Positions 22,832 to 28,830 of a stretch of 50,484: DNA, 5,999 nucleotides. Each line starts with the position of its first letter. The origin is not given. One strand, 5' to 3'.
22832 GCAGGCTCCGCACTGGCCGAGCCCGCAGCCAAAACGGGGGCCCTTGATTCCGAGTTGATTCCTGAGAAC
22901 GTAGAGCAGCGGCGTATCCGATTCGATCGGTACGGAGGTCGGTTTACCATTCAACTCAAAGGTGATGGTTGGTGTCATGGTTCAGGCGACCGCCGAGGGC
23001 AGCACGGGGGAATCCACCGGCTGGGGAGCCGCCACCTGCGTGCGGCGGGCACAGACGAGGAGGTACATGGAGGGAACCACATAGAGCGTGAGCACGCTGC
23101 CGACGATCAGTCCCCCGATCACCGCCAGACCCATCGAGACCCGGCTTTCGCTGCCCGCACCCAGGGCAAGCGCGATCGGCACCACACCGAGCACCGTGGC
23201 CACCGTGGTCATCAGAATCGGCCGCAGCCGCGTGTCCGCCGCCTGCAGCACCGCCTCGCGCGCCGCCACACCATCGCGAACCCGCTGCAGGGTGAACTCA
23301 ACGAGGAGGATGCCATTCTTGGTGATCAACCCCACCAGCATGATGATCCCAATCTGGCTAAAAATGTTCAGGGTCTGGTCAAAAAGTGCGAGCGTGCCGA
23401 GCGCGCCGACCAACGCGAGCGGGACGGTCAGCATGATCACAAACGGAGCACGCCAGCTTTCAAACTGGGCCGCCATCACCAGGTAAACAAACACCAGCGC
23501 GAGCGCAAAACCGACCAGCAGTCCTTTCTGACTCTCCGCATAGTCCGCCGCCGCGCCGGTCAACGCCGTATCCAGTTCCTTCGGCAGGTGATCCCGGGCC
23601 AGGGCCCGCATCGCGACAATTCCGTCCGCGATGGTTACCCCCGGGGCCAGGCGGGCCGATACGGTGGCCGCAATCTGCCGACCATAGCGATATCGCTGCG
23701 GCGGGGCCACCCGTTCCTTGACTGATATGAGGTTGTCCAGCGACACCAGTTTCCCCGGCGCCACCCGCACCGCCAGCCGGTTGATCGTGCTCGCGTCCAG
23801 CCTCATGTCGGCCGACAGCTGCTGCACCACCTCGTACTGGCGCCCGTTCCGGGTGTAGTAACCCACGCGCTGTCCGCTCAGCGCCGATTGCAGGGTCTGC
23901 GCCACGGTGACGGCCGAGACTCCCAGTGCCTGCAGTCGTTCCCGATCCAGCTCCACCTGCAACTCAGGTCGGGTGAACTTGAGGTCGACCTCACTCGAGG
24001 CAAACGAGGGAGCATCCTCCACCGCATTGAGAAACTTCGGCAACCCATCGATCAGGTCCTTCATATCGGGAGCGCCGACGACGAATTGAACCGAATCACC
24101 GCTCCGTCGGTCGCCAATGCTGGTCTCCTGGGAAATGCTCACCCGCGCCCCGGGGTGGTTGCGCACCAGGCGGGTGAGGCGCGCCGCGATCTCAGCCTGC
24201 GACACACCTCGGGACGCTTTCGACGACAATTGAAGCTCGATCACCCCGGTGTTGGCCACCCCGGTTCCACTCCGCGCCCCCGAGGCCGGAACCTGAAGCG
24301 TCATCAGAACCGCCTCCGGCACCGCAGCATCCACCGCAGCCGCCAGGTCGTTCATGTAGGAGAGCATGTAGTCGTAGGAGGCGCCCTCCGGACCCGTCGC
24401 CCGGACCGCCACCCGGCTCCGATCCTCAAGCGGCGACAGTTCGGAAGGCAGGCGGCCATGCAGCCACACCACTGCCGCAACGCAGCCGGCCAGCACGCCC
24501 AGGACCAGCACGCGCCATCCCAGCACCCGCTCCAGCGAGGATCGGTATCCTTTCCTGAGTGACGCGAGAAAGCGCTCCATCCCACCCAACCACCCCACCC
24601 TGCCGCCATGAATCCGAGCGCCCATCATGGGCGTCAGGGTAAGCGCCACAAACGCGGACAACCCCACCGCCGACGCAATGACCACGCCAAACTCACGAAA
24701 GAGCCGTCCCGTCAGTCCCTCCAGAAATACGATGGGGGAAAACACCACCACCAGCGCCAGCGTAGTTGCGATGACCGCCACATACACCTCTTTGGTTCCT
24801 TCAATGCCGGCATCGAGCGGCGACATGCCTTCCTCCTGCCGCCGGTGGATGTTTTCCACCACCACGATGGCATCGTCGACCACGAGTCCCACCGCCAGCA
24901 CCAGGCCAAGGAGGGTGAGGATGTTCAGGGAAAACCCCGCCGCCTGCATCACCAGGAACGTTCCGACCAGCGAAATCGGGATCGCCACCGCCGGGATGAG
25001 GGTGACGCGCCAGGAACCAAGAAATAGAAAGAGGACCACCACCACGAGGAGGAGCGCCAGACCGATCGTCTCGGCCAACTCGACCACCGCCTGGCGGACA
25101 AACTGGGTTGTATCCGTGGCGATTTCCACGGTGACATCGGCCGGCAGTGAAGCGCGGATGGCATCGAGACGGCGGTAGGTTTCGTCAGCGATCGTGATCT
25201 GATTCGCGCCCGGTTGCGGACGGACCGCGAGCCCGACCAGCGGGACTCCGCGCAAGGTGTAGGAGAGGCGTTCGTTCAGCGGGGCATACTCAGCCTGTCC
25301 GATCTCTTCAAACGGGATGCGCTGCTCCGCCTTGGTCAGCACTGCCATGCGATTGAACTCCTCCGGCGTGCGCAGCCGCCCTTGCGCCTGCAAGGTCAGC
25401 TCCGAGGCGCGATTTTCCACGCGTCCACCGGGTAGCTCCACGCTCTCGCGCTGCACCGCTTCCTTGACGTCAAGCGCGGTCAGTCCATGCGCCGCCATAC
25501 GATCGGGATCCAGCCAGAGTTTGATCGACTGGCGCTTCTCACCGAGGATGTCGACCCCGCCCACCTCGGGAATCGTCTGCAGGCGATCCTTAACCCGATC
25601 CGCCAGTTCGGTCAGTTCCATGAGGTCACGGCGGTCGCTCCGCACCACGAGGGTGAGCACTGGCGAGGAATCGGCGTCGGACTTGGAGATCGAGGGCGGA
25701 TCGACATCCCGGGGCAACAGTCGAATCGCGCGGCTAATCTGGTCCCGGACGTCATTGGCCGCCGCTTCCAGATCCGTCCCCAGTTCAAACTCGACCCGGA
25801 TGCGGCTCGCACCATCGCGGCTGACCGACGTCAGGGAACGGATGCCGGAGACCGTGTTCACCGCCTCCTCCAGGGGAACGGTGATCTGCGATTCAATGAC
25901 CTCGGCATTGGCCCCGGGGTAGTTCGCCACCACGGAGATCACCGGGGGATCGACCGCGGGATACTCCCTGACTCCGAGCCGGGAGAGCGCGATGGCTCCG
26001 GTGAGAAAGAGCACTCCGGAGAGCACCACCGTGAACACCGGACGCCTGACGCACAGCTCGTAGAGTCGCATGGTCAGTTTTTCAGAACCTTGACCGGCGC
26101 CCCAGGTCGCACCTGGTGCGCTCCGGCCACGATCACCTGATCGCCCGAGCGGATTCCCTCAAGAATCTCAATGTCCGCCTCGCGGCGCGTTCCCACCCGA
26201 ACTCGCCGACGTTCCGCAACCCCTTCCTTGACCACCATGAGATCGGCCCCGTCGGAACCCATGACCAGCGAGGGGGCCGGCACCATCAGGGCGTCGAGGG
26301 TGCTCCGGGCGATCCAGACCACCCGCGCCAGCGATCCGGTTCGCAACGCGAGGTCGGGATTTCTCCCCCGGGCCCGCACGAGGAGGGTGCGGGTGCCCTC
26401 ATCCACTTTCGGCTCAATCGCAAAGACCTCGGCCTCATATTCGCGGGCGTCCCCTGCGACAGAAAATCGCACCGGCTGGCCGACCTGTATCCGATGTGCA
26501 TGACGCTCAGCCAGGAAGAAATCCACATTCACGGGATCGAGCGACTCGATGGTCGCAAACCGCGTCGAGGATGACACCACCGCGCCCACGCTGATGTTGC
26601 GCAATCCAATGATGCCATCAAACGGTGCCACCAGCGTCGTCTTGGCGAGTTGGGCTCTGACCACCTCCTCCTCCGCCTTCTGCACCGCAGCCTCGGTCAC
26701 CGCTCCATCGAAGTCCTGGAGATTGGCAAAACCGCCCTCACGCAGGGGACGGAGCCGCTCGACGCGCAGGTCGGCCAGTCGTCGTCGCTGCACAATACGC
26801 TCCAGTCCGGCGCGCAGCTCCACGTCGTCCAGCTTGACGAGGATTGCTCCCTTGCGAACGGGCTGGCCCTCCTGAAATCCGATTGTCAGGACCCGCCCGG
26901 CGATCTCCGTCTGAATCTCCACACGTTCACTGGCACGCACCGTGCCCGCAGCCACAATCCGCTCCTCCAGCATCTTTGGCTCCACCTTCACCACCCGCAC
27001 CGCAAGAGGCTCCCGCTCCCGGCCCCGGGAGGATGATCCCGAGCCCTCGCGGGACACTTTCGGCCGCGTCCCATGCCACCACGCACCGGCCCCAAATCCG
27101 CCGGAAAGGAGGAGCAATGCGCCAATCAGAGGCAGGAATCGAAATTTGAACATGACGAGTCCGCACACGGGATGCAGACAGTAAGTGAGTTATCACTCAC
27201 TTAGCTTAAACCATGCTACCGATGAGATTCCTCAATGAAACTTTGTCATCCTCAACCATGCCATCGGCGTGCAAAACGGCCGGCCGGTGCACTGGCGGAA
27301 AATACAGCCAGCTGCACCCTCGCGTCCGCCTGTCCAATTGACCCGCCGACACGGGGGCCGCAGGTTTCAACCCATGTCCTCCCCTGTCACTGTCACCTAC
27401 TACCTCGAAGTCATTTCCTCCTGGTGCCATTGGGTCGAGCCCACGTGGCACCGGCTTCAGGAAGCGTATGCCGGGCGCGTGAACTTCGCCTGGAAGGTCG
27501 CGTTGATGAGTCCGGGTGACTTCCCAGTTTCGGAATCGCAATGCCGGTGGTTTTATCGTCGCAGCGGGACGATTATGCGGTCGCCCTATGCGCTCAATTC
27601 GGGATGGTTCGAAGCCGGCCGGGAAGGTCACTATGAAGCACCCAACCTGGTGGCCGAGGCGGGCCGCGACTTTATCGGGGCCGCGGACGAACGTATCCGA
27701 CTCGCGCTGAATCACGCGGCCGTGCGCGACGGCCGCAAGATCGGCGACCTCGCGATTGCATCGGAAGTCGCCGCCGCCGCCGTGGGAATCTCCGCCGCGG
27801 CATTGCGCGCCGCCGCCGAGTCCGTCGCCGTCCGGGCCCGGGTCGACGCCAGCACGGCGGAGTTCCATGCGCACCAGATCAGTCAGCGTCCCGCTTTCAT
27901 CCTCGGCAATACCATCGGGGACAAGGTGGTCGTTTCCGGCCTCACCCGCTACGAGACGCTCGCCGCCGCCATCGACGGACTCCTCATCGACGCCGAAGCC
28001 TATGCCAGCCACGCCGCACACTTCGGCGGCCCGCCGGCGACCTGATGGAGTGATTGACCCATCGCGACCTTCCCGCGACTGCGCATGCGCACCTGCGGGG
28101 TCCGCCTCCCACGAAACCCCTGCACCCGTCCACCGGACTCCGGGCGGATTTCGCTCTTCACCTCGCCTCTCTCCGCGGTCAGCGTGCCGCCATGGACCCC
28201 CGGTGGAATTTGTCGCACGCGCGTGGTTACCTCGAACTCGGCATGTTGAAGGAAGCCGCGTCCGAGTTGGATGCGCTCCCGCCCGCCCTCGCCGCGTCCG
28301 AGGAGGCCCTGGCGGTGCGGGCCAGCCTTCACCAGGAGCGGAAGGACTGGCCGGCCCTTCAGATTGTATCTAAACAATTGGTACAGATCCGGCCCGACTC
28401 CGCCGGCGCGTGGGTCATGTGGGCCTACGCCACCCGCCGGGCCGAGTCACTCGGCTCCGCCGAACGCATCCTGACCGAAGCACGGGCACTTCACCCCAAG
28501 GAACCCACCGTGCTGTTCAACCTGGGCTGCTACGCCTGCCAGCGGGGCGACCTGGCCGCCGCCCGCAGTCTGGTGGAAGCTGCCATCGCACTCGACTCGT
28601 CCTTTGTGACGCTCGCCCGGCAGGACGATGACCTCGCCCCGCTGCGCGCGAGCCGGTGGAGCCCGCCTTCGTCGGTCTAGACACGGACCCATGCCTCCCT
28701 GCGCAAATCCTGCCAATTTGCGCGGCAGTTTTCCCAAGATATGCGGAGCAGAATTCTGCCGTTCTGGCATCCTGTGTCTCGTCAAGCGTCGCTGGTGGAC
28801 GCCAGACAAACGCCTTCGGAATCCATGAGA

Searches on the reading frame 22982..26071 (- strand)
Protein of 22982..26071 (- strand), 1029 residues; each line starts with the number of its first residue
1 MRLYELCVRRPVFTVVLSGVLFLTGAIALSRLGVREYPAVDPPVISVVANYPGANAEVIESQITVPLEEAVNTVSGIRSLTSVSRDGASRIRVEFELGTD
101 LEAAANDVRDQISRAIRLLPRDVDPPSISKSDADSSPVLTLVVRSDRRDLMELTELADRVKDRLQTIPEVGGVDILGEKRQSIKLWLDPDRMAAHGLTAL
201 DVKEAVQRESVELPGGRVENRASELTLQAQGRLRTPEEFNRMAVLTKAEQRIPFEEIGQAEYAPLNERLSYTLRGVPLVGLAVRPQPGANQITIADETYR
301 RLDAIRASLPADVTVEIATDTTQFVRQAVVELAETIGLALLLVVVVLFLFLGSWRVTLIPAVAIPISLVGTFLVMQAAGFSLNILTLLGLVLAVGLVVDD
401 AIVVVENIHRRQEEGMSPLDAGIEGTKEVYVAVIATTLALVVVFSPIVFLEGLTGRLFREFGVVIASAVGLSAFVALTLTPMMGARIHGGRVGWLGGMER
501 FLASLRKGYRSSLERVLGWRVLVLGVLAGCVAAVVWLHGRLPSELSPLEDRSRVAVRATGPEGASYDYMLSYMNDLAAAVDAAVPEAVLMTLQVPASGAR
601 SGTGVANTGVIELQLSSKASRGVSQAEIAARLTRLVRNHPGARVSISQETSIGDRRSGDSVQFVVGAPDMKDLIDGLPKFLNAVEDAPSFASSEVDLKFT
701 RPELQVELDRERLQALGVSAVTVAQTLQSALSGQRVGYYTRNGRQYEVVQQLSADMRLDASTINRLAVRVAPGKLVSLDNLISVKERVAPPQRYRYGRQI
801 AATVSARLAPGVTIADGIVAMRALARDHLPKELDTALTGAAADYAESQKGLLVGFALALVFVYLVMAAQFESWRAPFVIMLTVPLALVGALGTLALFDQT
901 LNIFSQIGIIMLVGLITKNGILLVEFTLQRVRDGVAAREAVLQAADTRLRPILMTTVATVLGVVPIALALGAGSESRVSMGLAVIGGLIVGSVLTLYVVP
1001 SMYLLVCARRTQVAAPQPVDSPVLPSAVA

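Call 48: search_protein_families(library=pfam, proteins=[window:22982-26071:-], max_evalue=0.0001)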
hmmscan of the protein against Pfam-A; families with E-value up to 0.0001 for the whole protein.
window:22982-26071:- (1029 aa): 2 families
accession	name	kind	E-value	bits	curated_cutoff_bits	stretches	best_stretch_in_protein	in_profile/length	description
PF00873.25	ACR_tran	-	6.1e-270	898.6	28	1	4-1006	2-1020/1021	AcrB/AcrD/AcrF family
PF02355.23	SecD_SecF_C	-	2.5e-05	24.2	20.5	0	851-1004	35-184/189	Protein export membrane protein SecD/SecF, C-terminal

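Call 52: search_protein_families(library=ncbifam, proteins=[window:22982-26071:-], max_evalue=1e-10)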
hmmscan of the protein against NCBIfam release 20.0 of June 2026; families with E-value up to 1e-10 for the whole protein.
window:22982-26071:- (1029 aa): 12 families
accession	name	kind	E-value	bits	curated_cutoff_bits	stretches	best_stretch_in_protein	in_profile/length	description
NF033617.1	RND_permease_2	subfamily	1.1e-302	1006.8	1250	1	5-1006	2-1007/1009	multidrug efflux RND transporter permease subunit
NF000282.2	RND_permease_1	subfamily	6.3e-231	769.3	1250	1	8-1006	5-1027/1029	multidrug efflux RND transporter permease subunit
NF007133.0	PRK09579.1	equivalog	2.3e-211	704.1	1763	1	2-1011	2-1007/1017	multidrug efflux RND transporter permease subunit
TIGR00915.1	2A0602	subfamily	7.9e-204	679.6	940.35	1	6-1008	4-1030/1050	efflux RND transporter permease subunit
NF007905.0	PRK10614.1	equivalog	1.8e-183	611.9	1774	1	1-1012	1-1014/1025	multidrug efflux RND transporter permease subunit MdtC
NF007798.0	PRK10503.1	equivalog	1.9e-166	555.5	1584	1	6-1006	15-1022/1040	MdtB/MuxB family multidrug efflux RND transporter permease subunit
NF007131.0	PRK09577.1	equivalog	3.2e-158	528.4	1768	1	7-1011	5-1026/1045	multidrug efflux RND transporter permease subunit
NF007842.1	PRK10555.1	equivalog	1.6e-155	519.6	1854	1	6-1009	4-1029/1036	multidrug efflux RND transporter permease AcrD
NF000037.1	RND_perm_OqxB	exception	1.1e-143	480.3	2200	1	6-1007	6-1035/1050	multidrug efflux RND transporter permease subunit OqxB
NF011706.2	PRK15127.1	equivalog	8.4e-136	454.3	2150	1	7-1009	5-1032/1049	multidrug efflux RND transporter permease subunit AcrB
TIGR00914.1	2A0601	subfamily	5e-106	355.6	701.45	1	15-1015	17-1044/1051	CusA/CzcA family heavy metal efflux RND transporter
TIGR00921.1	2A067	subfamily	7.7e-12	44.1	351.9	0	321-487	183-346/733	hydrophobe/amphiphile efflux-3 (HAE3) family transporter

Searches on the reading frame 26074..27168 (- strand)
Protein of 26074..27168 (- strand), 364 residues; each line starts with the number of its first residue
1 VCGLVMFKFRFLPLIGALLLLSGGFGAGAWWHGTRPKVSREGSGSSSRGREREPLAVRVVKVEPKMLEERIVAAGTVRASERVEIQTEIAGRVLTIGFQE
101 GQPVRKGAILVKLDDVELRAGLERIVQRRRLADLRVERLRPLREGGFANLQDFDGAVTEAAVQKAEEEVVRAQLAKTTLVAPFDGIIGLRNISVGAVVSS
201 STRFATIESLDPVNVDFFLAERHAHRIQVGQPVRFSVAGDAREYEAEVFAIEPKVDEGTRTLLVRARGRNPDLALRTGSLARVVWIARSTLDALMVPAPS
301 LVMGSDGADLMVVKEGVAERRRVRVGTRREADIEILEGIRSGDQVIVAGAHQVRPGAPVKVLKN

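Call 48: search_protein_families(library=pfam, proteins=[window:26074-27168:-], max_evalue=0.0001)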
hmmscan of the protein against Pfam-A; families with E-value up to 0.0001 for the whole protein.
window:26074-27168:- (364 aa): 2 families
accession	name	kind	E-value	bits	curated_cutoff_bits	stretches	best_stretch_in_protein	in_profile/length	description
PF16576.10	HlyD_D23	-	1.1e-24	87.4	30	1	67-281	2-214/214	Barrel-sandwich domain of CusB or HlyD membrane-fusion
PF13437.12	HlyD_3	-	1e-16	62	22.2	1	178-275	1-103/106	HlyD family secretion protein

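Call 52: search_protein_families(library=ncbifam, proteins=[window:26074-27168:-], max_evalue=1e-10)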
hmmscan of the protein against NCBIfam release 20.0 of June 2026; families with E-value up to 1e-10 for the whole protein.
window:26074-27168:- (364 aa): 18 families
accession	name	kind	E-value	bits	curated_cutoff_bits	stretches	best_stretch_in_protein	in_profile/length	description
TIGR01730.1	RND_mfp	subfamily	2.9e-67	226.9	94.9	1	57-361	1-321/322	efflux RND transporter periplasmic adaptor subunit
TIGR00999.1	8a0102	subfamily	3e-29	102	319.3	1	101-351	1-268/271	CzcB/NccB family metal efflux transporter periplasmic adaptor subunit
NF033138.2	RND-peri-MexC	equivalog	9.6e-26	90.8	625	1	53-361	36-371/375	MexC family multidrug efflux RND transporter periplasmic adaptor subunit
NF008589.1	PRK11556.1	equivalog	1e-24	87.2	391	1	45-363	47-389/392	MdtA/MuxA family multidrug efflux RND transporter periplasmic adaptor subunit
NF011604.1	PRK15030.1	equivalog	5.6e-19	68.4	765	0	56-218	41-217/397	multidrug efflux RND transporter periplasmic adaptor subunit AcrA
NF007132.1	PRK09578.1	equivalog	1.3e-18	67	512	1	53-363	36-377/396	MexX/AxyX family multidrug efflux RND transporter periplasmic adaptor subunit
NF008606.0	PRK11578.1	equivalog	1.5e-17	63.8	342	1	57-350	36-365/371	macrolide transporter subunit MacA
TIGR00998.1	8a0101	subfamily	6.7e-17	61.4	390.8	0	157-253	183-283/334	EmrA/EmrK family multidrug efflux transporter periplasmic adaptor subunit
TIGR01843.1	type_I_hlyD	subfamily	1e-15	57.6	208.65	0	67-144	27-105/422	HlyD family type I secretion periplasmic adaptor subunit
NF007303.0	PRK09783.1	subfamily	6e-14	51.3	390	1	175-351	213-390/414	copper/silver efflux system membrane fusion protein CusB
NF007362.0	PRK09859.1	equivalog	8.9e-14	51.4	738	1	58-360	37-370/385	multidrug transporter subunit MdtE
NF033834.1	RND_adapt_MexA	exception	3.5e-13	49.4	750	0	56-217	37-200/373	multidrug efflux RND transporter periplasmic adaptor subunit MexA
NF045904.1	RND-peri-MexE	equivalog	4e-13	49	714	1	56-360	37-367/390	multidrug efflux RND transporter periplasmic adaptor subunit MexE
NF002939.0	PRK03598.1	equivalog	2.8e-12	46.5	393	0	151-254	179-283/332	secretion protein HlyD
NF007785.0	PRK10476.1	equivalog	5.6e-12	45.1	376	0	160-242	192-274/347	multidrug transporter subunit MdtN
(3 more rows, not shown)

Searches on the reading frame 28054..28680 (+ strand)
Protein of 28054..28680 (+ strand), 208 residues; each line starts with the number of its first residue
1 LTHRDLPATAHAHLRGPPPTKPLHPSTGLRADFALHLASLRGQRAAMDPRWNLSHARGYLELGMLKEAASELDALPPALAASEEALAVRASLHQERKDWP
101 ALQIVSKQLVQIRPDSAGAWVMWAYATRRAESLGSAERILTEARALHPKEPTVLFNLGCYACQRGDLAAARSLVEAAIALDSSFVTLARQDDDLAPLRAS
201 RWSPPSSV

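Call 48: search_protein_families(library=pfam, proteins=[window:28054-28680:+], max_evalue=0.0001)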
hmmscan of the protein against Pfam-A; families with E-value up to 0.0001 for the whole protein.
window:28054-28680:+ (208 aa): 4 families
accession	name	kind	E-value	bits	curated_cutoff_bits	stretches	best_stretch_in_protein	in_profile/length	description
PF13428.12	TPR_14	-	5e-06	27.1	23.5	0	118-158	2-42/44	Tetratricopeptide repeat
PF14559.12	TPR_19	-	8.7e-06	26.4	25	0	132-179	6-53/68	Tetratricopeptide repeat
PF13371.12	TPR_9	-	2.3e-05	24.8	35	0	129-182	7-60/73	Tetratricopeptide repeat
PF07719.23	TPR_2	-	5.7e-05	23.4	27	0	152-182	2-32/34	Tetratricopeptide repeat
